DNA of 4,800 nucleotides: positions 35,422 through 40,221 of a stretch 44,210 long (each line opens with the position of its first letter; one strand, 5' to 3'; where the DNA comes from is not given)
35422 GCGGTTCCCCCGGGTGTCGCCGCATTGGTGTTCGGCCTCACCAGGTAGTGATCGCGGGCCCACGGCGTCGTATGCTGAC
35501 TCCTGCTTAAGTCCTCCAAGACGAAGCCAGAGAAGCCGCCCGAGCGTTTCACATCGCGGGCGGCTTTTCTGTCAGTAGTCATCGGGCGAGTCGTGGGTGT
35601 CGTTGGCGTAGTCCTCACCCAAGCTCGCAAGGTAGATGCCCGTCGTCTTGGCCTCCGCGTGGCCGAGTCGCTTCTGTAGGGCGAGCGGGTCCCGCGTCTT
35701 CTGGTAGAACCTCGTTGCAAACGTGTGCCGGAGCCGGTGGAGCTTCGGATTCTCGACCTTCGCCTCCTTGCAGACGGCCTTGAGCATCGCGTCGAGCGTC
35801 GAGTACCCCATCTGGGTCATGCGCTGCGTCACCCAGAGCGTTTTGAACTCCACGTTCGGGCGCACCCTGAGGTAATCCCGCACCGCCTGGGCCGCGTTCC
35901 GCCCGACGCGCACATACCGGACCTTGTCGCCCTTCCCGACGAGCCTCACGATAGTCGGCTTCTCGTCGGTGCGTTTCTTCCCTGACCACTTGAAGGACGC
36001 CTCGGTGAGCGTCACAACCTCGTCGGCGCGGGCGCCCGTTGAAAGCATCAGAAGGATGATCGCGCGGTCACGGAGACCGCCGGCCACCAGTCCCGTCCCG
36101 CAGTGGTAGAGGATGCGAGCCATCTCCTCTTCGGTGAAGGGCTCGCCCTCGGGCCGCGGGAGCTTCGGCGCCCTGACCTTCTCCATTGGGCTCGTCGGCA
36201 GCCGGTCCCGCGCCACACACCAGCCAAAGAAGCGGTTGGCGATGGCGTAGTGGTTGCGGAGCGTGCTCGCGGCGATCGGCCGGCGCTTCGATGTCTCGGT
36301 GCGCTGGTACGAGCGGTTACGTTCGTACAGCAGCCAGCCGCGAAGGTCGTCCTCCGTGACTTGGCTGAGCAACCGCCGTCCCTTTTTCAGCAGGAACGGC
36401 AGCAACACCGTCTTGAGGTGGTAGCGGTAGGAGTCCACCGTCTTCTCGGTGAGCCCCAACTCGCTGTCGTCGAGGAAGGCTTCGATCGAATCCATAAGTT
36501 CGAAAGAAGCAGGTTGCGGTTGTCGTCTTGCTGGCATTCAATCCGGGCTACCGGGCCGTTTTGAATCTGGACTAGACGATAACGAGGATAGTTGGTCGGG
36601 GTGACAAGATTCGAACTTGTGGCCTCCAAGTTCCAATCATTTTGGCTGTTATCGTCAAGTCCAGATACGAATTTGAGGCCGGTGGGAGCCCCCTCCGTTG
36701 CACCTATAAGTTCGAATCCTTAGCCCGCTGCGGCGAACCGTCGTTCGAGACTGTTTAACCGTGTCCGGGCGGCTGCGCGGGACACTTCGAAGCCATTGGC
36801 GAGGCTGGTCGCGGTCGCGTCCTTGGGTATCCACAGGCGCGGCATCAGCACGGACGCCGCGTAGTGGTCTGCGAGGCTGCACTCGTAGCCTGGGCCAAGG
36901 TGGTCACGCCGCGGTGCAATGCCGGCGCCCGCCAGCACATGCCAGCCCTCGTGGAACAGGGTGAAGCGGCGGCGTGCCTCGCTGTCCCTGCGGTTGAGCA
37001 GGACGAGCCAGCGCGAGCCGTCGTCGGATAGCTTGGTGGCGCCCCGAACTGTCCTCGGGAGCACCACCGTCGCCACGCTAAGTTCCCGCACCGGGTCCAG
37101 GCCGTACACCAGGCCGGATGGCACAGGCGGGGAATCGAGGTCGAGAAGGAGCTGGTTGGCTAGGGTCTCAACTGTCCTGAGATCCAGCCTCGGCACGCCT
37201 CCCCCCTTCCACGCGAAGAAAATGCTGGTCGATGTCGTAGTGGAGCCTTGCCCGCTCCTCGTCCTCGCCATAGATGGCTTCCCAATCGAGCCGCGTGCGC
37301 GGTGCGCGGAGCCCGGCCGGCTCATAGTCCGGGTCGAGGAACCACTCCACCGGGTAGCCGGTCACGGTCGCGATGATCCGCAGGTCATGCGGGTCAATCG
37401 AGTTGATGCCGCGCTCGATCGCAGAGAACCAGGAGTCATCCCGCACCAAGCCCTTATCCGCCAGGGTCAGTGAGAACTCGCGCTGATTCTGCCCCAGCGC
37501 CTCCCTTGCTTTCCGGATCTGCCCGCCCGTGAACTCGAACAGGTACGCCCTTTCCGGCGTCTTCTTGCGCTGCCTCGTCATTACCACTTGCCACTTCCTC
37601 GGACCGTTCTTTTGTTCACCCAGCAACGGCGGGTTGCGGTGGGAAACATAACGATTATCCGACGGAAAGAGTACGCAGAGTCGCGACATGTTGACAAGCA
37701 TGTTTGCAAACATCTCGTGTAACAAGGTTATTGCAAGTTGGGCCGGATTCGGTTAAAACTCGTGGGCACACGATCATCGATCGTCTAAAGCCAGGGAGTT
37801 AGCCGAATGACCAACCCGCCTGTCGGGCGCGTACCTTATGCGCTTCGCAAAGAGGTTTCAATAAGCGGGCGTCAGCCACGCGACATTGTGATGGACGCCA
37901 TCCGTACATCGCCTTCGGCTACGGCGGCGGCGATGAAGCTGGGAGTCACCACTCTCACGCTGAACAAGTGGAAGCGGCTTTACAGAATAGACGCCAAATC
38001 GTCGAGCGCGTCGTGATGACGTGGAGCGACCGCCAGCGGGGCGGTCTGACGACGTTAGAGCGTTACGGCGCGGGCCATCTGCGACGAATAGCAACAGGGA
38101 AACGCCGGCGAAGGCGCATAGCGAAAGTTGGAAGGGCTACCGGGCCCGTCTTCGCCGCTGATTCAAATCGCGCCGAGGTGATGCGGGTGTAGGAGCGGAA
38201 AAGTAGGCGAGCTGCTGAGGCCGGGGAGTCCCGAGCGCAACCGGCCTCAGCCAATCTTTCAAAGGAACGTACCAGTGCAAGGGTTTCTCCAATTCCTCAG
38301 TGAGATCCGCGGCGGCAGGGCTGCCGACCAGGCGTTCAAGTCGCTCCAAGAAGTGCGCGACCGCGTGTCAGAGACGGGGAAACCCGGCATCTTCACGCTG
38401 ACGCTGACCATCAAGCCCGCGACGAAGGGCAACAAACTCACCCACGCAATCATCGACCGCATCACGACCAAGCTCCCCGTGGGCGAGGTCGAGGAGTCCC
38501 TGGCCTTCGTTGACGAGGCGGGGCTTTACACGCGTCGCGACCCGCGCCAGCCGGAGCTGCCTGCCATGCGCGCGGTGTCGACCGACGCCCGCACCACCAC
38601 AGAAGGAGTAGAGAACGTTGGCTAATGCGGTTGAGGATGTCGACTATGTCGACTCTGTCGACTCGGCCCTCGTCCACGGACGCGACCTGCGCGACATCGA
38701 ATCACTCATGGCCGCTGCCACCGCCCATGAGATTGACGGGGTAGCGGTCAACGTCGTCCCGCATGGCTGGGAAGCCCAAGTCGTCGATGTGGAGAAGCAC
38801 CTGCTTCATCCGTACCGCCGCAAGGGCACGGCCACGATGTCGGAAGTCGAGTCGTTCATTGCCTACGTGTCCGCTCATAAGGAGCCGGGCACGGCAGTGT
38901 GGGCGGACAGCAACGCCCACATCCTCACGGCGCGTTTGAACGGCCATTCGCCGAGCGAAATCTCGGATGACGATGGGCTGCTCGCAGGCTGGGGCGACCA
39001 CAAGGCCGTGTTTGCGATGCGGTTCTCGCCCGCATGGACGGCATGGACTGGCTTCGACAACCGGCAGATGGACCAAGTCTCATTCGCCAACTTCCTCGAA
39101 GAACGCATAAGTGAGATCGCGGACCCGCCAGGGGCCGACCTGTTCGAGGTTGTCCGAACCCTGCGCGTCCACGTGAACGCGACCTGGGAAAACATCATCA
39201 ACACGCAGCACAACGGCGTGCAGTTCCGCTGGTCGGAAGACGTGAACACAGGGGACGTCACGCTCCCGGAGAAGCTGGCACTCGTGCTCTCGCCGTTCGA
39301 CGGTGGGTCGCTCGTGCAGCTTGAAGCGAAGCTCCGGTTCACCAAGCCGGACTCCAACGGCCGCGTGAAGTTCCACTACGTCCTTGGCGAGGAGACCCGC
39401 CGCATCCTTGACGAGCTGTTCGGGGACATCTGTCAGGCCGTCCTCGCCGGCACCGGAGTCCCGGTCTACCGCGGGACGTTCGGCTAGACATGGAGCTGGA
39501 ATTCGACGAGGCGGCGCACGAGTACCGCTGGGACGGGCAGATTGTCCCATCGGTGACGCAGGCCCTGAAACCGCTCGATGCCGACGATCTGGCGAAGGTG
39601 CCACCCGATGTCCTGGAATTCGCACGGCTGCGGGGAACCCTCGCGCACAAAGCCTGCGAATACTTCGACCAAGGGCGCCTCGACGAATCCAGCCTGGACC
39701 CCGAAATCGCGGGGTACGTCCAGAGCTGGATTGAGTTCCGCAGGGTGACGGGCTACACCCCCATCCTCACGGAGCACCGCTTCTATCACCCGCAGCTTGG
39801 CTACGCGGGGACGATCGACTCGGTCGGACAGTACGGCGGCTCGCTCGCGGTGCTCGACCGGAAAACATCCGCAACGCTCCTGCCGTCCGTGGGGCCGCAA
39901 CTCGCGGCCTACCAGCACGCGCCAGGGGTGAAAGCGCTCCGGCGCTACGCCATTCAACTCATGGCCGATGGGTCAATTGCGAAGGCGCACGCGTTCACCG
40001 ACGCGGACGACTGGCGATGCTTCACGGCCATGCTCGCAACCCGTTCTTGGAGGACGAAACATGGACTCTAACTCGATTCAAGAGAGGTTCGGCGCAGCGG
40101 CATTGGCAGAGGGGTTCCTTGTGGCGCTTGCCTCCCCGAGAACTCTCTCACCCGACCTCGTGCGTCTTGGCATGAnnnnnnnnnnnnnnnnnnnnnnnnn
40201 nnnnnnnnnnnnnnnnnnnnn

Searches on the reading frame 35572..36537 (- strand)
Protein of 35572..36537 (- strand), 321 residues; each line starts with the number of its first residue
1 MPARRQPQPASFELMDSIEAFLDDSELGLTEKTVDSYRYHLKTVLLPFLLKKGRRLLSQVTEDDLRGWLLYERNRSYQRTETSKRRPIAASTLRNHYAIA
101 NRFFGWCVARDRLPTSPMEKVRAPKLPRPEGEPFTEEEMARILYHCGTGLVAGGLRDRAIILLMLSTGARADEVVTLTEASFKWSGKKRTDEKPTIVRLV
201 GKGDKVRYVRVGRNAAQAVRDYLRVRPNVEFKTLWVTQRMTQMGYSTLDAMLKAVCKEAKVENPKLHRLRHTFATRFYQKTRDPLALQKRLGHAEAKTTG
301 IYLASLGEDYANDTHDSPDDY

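Call 26: search_protein_families(library=phrogs, proteins=[window:35572-36537:-], max_evalue=0.001)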
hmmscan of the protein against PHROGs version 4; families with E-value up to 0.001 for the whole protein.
window:35572-36537:- (321 aa): 4 families
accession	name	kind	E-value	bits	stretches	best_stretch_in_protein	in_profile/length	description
phrog_1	-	integration and excision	1e-44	154.8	1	18-305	170-435/611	integrase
phrog_216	-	integration and excision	2e-33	116.7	1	85-309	7-228/301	integrase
phrog_7269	-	integration and excision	4.3e-09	37.2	1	240-310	5-73/89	integrase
phrog_7685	-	integration and excision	6.9e-08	33.3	1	226-300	145-218/240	integrase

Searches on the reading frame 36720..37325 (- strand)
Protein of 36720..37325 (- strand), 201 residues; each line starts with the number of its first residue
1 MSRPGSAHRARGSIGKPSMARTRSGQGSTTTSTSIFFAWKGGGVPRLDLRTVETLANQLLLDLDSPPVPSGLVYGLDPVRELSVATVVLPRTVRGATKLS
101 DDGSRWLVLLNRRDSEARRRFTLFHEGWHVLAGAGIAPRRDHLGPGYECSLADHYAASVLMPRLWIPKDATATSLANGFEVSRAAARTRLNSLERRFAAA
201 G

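Call 30: search_protein_families(library=pfam, proteins=[window:36720-37325:-], max_evalue=0.01)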
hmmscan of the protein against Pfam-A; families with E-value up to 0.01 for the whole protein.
window:36720-37325:- (201 aa): 1 family
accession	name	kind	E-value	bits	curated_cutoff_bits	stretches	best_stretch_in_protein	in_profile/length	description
PF06114.19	Peptidase_M78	-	3.9e-07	30.3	22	1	100-191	22-123/123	IrrE N-terminal-like domain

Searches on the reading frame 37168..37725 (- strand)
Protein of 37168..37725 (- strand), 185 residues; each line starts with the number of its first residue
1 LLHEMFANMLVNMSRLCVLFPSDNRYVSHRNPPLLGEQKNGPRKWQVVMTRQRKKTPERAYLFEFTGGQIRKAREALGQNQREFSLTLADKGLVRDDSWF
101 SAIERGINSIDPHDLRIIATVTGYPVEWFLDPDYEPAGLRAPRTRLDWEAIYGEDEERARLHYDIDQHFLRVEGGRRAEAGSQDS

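Call 30: search_protein_families(library=pfam, proteins=[window:37168-37725:-], max_evalue=0.01)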
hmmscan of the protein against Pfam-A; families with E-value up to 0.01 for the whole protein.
window:37168-37725:- (185 aa): 2 families
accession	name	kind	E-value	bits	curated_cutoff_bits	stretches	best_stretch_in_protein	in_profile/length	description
PF01381.28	HTH_3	-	0.0014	19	23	0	101-129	27-55/55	Helix-turn-helix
PF13560.12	HTH_31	-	0.0069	17.1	27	0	67-125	3-57/64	Helix-turn-helix domain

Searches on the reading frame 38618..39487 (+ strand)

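Call 30: search_protein_families(library=pfam, proteins=[window:38618-39487:+], max_evalue=0.01)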
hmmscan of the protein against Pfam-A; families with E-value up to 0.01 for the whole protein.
window:38618-39487:+ (289 aa): 1 family
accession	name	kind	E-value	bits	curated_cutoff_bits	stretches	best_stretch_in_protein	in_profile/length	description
PF10065.14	DUF2303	-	1.5e-47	162.5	26.6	1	32-288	16-269/269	Uncharacterized conserved protein (DUF2303)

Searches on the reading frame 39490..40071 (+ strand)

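Call 30: search_protein_families(library=pfam, proteins=[window:39490-40071:+], max_evalue=0.01)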
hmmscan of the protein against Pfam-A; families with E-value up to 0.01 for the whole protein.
window:39490-40071:+ (193 aa): 1 family
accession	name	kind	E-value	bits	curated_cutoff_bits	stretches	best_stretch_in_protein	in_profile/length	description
PF12705.13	PDDEXK_1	-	0.0015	19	22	0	77-144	97-168/247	PD-(D/E)XK nuclease superfamily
